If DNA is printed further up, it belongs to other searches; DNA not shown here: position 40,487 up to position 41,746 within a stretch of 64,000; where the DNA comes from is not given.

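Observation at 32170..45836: IclR-associated divergent cluster combining a CoxLMS Mo-hydroxylase, a P450, two class-III aminotransferases, an amidohydrolase-fold protein and VOC proteins: an orphan catabolic pathway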

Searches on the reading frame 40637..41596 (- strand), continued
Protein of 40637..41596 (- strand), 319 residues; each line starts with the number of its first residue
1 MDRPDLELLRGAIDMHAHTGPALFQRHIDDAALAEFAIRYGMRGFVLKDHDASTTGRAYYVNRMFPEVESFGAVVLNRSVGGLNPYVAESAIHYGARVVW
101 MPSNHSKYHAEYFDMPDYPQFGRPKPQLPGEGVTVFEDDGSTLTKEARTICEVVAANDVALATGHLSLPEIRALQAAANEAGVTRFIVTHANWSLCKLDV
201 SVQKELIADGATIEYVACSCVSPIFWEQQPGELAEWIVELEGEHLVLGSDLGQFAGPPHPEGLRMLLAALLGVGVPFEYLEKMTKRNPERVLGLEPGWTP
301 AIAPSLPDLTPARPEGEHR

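Call 32: predict_structure(alignment_id=A1)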
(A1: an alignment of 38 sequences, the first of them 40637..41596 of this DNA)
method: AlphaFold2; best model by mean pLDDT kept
length: 319 residues; sequences in the alignment: 38
mean_pLDDT: 81.3   pTM: 0.84
mean pLDDT of the five models: 81.3, 81.1, 79.6, 79.3, 76.5
residues with pLDDT >= 90: 159; 70-90: 78; 50-70: 51; < 50: 31
segments of 3 or more residues with pLDDT < 50: 21-26, 222-226, 252-255, 308-319
pLDDT, mean of each block of 10 residues (from residue 1): 87 86 56 89 90 83 93 77 86 93 70 59 50 74 92 98 90 97 96 79 97 83 54 92 93 59 89 97 97 92 62 38
secondary structure, 60 per line:
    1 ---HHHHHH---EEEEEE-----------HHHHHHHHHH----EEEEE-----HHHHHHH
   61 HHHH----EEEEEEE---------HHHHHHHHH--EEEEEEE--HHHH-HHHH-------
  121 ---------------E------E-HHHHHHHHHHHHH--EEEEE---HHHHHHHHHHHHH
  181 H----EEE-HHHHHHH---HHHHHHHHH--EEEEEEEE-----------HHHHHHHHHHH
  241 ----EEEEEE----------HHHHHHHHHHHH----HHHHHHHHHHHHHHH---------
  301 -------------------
elements in order: H4-9 E13-18 H30-39 E44-48 H54-64 E69-75 H85-93 E96-102 H105-108 H110-113 H145-157 E160-164 H168-181 E186-188 H190-196 H200-208 E211-218 H230-240 E245-250 H261-272 H277-291

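Call 35: fold_search(model_id=the predicted structure, library=pdb)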
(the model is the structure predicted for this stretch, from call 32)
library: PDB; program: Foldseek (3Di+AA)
matches with E <= 10: 1556; with E <= 0.001: 254
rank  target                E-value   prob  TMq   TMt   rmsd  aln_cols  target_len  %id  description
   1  1xrt_B                2.6e-07  1.00  0.55  0.48   5.5       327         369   13  The Crystal Structure of a Novel, Latent Dihydroorotase from Aquifex Aeolicus at 1.7 A Resolution (released 2005-07-05)
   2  9efb_A                3.1e-07  1.00  0.46  0.43  13.2       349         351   12  Chemical inhibition of the N-acetyltaurine amidohydrolase PTER reduces food intake and obesity (released 2026-02-25)
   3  3tn6_B                5.9e-07  1.00  0.51  0.51   7.9       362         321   14  Crystal structure of GkaP mutant R230H from Geobacillus kaustophilus HTA426 (released 2012-09-12)
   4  2i5g_A                1.3e-06  1.00  0.59  0.58   5.7       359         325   12  Crystal strcuture of amidohydrolase from Pseudomonas aeruginosa (released 2006-09-05)
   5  9efa_A                1.3e-06  1.00  0.56  0.51   9.9       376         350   10  Chemical inhibition of the N-acetyltaurine amidohydrolase PTER reduces food intake and obesity (released 2026-02-25)
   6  6gde                  1.6e-06  1.00  0.55  0.49   5.5       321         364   15  DIHYDROOROTASE FROM AQUIFEX AEOLICUS STANDARD (P,T) (released 2019-01-30)
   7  3tn6_A                1.6e-06  1.00  0.52  0.52   7.5       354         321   13  Crystal structure of GkaP mutant R230H from Geobacillus kaustophilus HTA426 (released 2012-09-12)
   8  1xrt_A                1.9e-06  1.00  0.55  0.49   5.4       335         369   14  The Crystal Structure of a Novel, Latent Dihydroorotase from Aquifex Aeolicus at 1.7 A Resolution (released 2005-07-05)
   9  1xrf                  2.3e-06  1.00  0.55  0.49   5.7       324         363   16  The Crystal Structure of a Novel, Latent Dihydroorotase from Aquifex aeolicus at 1.7 A resolution (released 2005-07-05)
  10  3tn5_A                2.5e-06  1.00  0.52  0.51   7.8       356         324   14  Crystal structure of GkaP mutant Y99L from Geobacillus kaustophilus HTA426 (released 2012-09-12)
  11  3mpg_A                2.5e-06  1.00  0.51  0.40   7.4       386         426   12  Dihydroorotase from Bacillus anthracis (released 2010-11-10)
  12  3ovg_A                2.8e-06  1.00  0.56  0.52   5.5       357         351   14  The crystal structure of an amidohydrolase from Mycoplasma synoviae with Zn ion bound (released 2010-10-13)
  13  3pnz_A                3.4e-06  1.00  0.56  0.55   5.5       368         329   11  Crystal structure of the lactonase Lmo2620 from Listeria monocytogenes (released 2011-11-23)
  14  3ojg                  3.4e-06  1.00  0.51  0.51   7.8       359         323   13  Structure of an inactive lactonase from Geobacillus kaustophilus with bound N-butyryl-DL-homoserine lactone (released 2010-10-27)
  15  3be7_C                3.6e-06  1.00  0.57  0.48   5.7       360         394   13  Crystal structure of Zn-dependent arginine carboxypeptidase (released 2007-11-27)
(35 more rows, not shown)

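Call 40: search_protein_families(library=ncbifam, proteins=[L012:9748-10614:+, L016:5508-6800:-, L012:4879-5994:+, L016:4574-5503:-, L013:18397-19854:+, L037:2463-3563:-, L055:1365-2669:+, L035:4463-5893:-, L016:3720-4577:-, L055:5340-6692:-], max_evalue=1e-10)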
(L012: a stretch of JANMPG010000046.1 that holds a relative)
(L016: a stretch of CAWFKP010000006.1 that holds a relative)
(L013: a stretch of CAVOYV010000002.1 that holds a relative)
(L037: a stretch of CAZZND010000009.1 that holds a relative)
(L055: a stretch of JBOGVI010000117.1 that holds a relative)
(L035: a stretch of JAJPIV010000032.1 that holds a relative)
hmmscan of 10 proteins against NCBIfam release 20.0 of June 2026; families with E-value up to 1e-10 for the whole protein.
L012:9748-10614:+ (288 aa): 7 families
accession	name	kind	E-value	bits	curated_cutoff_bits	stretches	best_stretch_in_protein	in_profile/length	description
NF040852.1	nitrile_Arch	equivalog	3.4e-25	88.7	500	1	18-275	14-260/262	nitrilase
NF033621.1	de_GSH_amidase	exception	6.9e-21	74.8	355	1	20-234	14-226/260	deaminated glutathione amidase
TIGR03381.1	agmatine_aguB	equivalog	1.8e-19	70.2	410.25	1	20-275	15-276/279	N-carbamoylputrescine amidase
NF010588.0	PRK13981.1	equivalog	3.3e-17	62.1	479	1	2-234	2-234/546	NAD+ synthase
NF043013.1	DeGluthAmidYersProt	equivalog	5.1e-17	61.9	500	1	63-236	57-243/278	deaminated glutathione amidase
NF007757.0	PRK10438.1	equivalog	8.7e-16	57.9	249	1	37-233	34-221/256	amidohydrolase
NF009803.0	PRK13287.1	equivalog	4.4e-15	55.3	406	1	36-233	51-246/333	formamidase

L016:5508-6800:- (430 aa): 1 family
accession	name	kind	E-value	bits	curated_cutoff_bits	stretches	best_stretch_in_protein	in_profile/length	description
NF007048.0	PRK09501.1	equivalog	8.5e-13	47.9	582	1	102-388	24-308/348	spermidine/putrescine ABC transporter substrate-binding protein PotD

L012:4879-5994:+ (371 aa): 3 families
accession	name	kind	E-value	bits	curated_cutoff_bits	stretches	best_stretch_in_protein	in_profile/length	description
TIGR00518.1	alaDH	equivalog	1.6e-155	517.7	391.85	1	1-368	1-367/370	alanine dehydrogenase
NF006942.0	PRK09424.1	equivalog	2.4e-43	148.6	383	1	1-200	1-197/510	Re/Si-specific NAD(P)(+) transhydrogenase subunit alpha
TIGR00561.1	pntA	equivalog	1e-33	116.8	444.4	1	2-198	1-194/511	Re/Si-specific NAD(P)(+) transhydrogenase subunit alpha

L016:4574-5503:- (309 aa): 10 families
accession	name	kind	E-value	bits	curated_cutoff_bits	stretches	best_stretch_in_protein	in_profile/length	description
NF007044.0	PRK09497.1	equivalog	3.3e-49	167.9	348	1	27-300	9-273/285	spermidine/putrescine ABC transporter permease PotB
NF007963.0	PRK10683.1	equivalog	6.8e-45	153.8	489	1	29-301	32-308/317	putrescine ABC transporter permease PotH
NF043074.1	MMSYN1_0196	equivalog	1.1e-26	93.8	350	1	32-298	15-259/277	spermidine/putrescine ABC transporter permease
NF011624.0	PRK15050.1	equivalog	2.5e-19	69.5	247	1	24-304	22-285/297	2-aminoethylphosphonate ABC transporter permease subunit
TIGR03262.1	PhnU2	equivalog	1.5e-18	66.8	593.25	1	31-304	8-258/546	putative 2-aminoethylphosphonate ABC transporter permease subunit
TIGR03226.1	PhnU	equivalog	9.9e-13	48.2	283.45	1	29-302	40-301/311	2-aminoethylphosphonate ABC transporter permease subunit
TIGR02141.1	modB_ABC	equivalog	2.2e-12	47.1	182.6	1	92-297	3-202/208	molybdate ABC transporter permease subunit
NF007047.0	PRK09500.1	equivalog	2.8e-12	46.8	326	1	188-280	139-231/257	spermidine/putrescine ABC transporter permease PotC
TIGR01581.1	Mo_ABC_porter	hypoth_equivalog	3.1e-12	46.5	210.3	1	90-257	24-183/225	ABC transporter permease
NF006939.0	PRK09421.1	equivalog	3.5e-12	46.2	262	1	90-250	9-166/230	molybdate ABC transporter permease subunit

L013:18397-19854:+ (485 aa): 41 families (the best 25 are shown)
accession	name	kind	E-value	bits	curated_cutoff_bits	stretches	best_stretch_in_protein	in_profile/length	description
TIGR01804.1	BADH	equivalog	3.3e-160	533.6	668.6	1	11-470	2-467/467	betaine-aldehyde dehydrogenase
NF010000.0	PRK13473.1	subfamily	1.1e-154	515.7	615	1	7-473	3-471/475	aminobutyraldehyde dehydrogenase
NF009725.0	PRK13252.1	equivalog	2.5e-152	507.8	593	1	8-479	8-484/488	betaine-aldehyde dehydrogenase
TIGR02299.1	HpaE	equivalog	1.5e-150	502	638.35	1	8-484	2-487/488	5-carboxymethyl-2-hydroxymuconate semialdehyde dehydrogenase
NF045736.1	PaDhStyDRhodo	equivalog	7.3e-147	489.8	800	1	7-475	3-478/479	phenylacetaldehyde dehydrogenase StyD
NF045735.1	PaDhStyDPseudo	equivalog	5e-145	483.8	850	1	8-474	4-481/483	phenylacetaldehyde dehydrogenase StyD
NF050026.1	AcaldDHExaC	equivalog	2e-129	432.5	900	1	9-476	18-495/503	acetaldehyde dehydrogenase ExaC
NF052305.1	DioxValDhHalo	equivalog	3.7e-127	425.2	750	1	9-472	7-479/483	2,5-dioxovalerate dehydrogenase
TIGR03216.1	OH_muco_semi_DH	equivalog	4.5e-127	424.6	693.25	1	8-475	2-480/481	2-hydroxymuconic semialdehyde dehydrogenase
TIGR01780.1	SSADH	subfamily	1e-122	410.3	646.35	1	26-470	1-448/448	succinate-semialdehyde dehydrogenase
NF042993.1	AlphKGSA_gudD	equivalog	2.7e-121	405.7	770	1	9-474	6-480/481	alpha-ketoglutaric semialdehyde dehydrogenase GucD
NF006916.0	PRK09407.1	equivalog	2.1e-117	392.9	521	1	15-474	27-492/526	succinic semialdehyde dehydrogenase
NF007352.0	PRK09847.1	equivalog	6.7e-117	391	850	1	8-476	21-493/495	aldehyde dehydrogenase PuuC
TIGR03374.1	ABALDH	equivalog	2.9e-116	389.1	909.3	1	8-473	3-470/472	aminobutyraldehyde dehydrogenase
NF007497.0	PRK10090.1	equivalog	1.2e-115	387.1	500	1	3-472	3-475/480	aldehyde dehydrogenase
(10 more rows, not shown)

L037:2463-3563:- (366 aa): 172 families (the best 25 are shown)
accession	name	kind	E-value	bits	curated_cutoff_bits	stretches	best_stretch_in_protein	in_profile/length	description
NF006987.0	PRK09452.1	equivalog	1.4e-119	399.2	482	1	5-359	15-369/378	spermidine/putrescine ABC transporter ATP-binding protein PotA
TIGR01187.1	potA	subfamily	3.2e-114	381.4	355.6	1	38-362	1-325/325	polyamine ABC transporter ATP-binding protein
TIGR03265.1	PhnT2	equivalog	1.2e-110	370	457.7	1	7-356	4-346/353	putative 2-aminoethylphosphonate ABC transporter ATP-binding protein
NF043075.1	MMSYN1_0197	equivalog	6.1e-110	367.3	550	1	8-361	3-338/341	spermidine/putrescine ABC transporter ATP-binding protein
NF008621.0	PRK11607.1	equivalog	1.7e-103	346.4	613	1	6-361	18-374/377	putrescine ABC transporter ATP-binding subunit PotG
NF008653.0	PRK11650.1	subfamily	3.1e-101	339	432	1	7-359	3-344/357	sn-glycerol-3-phosphate ABC transporter ATP-binding protein UgpC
NF008233.0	PRK11000.1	equivalog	8.8e-91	304.5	568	1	8-353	4-344/369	maltose/maltodextrin ABC transporter ATP-binding protein MalK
TIGR00968.1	3a0106s01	subfamily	6.5e-89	297.5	342.75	1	8-243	1-236/237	sulfate ABC transporter ATP-binding protein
NF008513.0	PRK11432.1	equivalog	6.7e-88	294.9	496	1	8-325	7-313/351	ferric ABC transporter ATP-binding protein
TIGR03258.1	PhnT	equivalog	1.4e-87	294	499.15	1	13-360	14-355/359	2-aminoethylphosphonate ABC transport system ATP-binding subunit PhnT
NF040840.2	tungstate_WtpC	equivalog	3.4e-87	293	440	1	8-331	2-317/347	tungstate ABC transporter ATP-binding protein WtpC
NF040933.2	ABC_arch_GlcV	equivalog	5.2e-84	282.1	450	1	8-323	3-321/357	glucose ABC transporter ATP-binding protein GlcV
NF008105.0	PRK10851.1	equivalog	1.1e-77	261.2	502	1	7-248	2-247/362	sulfate/thiosulfate ABC transporter ATP-binding protein CysA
TIGR01186.1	proV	subfamily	1.1e-71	241.9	326.6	1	17-265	3-252/363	betaine/proline/choline family ABC transporter ATP-binding protein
NF040729.1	ABC_ATP_SaoA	equivalog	4.8e-65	219.4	360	1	9-213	3-208/248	ABC transporter ATP-binding protein SaoA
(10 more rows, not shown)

L055:1365-2669:+ (434 aa): 3 families
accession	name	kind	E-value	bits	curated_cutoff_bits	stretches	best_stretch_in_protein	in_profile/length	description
NF007048.0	PRK09501.1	equivalog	1.6e-21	76.6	582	1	103-377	42-305/348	spermidine/putrescine ABC transporter substrate-binding protein PotD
NF007962.0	PRK10682.1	equivalog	3.5e-18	65.8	636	1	103-380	45-329/370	spermidine/putrescine ABC transporter substrate-binding protein PotF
NF041888.1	ABC_SBP_YdcS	equivalog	9.6e-14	51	725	1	76-374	29-328/379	putative ABC transporter substrate-binding protein YdcS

L035:4463-5893:- (476 aa): 2 families
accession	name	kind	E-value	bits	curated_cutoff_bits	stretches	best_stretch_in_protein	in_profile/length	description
TIGR00800.1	ncs1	subfamily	7.1e-31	107.4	353.1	1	25-423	7-435/447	NCS1 family nucleobase:cation symporter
TIGR02358.1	thia_cytX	hypoth_equivalog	4.1e-29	101.9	309.85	1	35-415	1-350/386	putative hydroxymethylpyrimidine transporter CytX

L016:3720-4577:- (285 aa): 17 families
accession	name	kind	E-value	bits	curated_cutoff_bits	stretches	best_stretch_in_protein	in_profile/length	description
NF007047.0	PRK09500.1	equivalog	6.7e-57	193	326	1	12-256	5-249/257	spermidine/putrescine ABC transporter permease PotC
NF043073.1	MMSYN1_0195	equivalog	8e-47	160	1250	1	17-277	10-266/1021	spermidine/putrescine ABC transporter permease/substrate-binding protein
NF007889.0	PRK10592.1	equivalog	3.3e-42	145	476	1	20-254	19-260/281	putrescine ABC transporter permease PotI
TIGR02141.1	modB_ABC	equivalog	5.7e-24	84.9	182.6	1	70-256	3-203/208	molybdate ABC transporter permease subunit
TIGR01581.1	Mo_ABC_porter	hypoth_equivalog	6.4e-23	81.4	210.3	1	57-252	13-223/225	ABC transporter permease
TIGR03262.1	PhnU2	equivalog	7.8e-23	80.9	593.25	1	14-265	8-260/546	putative 2-aminoethylphosphonate ABC transporter permease subunit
TIGR03255.1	PhnV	equivalog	5.1e-22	78.8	358.7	1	15-254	19-260/270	2-aminoethylphosphonate ABC transport system, membrane component PhnV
NF006939.0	PRK09421.1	equivalog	1.5e-21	76.9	262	1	62-257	7-219/230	molybdate ABC transporter permease subunit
TIGR00969.1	3a0106s02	subfamily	1.8e-21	76.8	240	1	10-255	17-266/272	sulfate ABC transporter permease subunit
NF008208.0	PRK10971.1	equivalog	1.3e-20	74.1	415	1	50-256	43-264/277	sulfate/thiosulfate ABC transporter permease CysT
TIGR02139.1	permease_CysT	equivalog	2.7e-19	69.8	246.1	1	14-254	10-254/265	sulfate ABC transporter permease subunit CysT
NF040839.1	tungstate_WtpB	equivalog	4.4e-17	62.5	340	1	18-253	11-242/251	tungstate ABC transporter permease WtpB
NF043074.1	MMSYN1_0196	equivalog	3.7e-16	59.2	350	1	17-253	18-259/277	spermidine/putrescine ABC transporter permease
TIGR02140.1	permease_CysW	equivalog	9e-14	51.6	329.1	1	13-256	6-253/261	sulfate ABC transporter permease subunit CysW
NF007044.0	PRK09497.1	equivalog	5.8e-13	48.9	348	0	13-258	12-275/285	spermidine/putrescine ABC transporter permease PotB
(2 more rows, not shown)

L055:5340-6692:- (450 aa): 69 families (the best 25 are shown)
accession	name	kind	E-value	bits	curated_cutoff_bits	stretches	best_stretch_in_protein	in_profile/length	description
NF000818.0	PRK00062.1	subfamily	2.7e-141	471.2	398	1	16-447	5-427/429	glutamate-1-semialdehyde 2,1-aminomutase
TIGR00713.1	hemL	equivalog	2.8e-138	461.1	527.3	1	22-445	7-421/423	glutamate-1-semialdehyde 2,1-aminomutase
NF041362.1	GntE_guanitoxin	equivalog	1.9e-125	418.8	525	1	13-436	4-425/426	guanitoxin biosynthesis PLP-dependent transaminase GntE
NF009055.0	PRK12389.1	equivalog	1.1e-110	370.2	637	1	15-447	4-428/431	glutamate-1-semialdehyde 2,1-aminomutase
NF001864.0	PRK00615.1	equivalog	6e-79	265.6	706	1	22-445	12-427/433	glutamate-1-semialdehyde aminotransferase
NF004856.0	PRK06209.1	equivalog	7.6e-73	245.5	486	1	11-450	5-419/450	glutamate-1-semialdehyde 2,1-aminomutase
NF005453.0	PRK07046.1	subfamily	6.6e-63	212.9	425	1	11-448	24-452/453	transaminase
TIGR00707.1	argD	subfamily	2e-53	181.6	410.05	1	42-384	6-333/381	acetylornithine/succinylornithine family transaminase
NF004426.0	PRK05769.1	equivalog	8.7e-52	176.4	552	1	41-383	32-382/441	acetyl ornithine aminotransferase family protein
NF005993.0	PRK08117.1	subfamily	1e-51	175.9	574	1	48-382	28-369/433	aspartate aminotransferase family protein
TIGR00700.1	GABAtrnsam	equivalog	1.7e-50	171.8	506.65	1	45-382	15-359/420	4-aminobutyrate--2-oxoglutarate transaminase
NF004714.0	PRK06058.1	subfamily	1.9e-50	171.8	639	1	15-382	21-385/447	4-aminobutyrate--2-oxoglutarate transaminase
NF002874.0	PRK03244.1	equivalog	4.8e-46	157.3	457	1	47-381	27-342/399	acetylornithine transaminase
NF002797.0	PRK02936.1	equivalog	2.1e-45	155.1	496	1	41-381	7-328/385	acetylornithine transaminase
NF004718.0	PRK06062.1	subfamily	4e-45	154.2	472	1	46-442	39-444/454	hypothetical protein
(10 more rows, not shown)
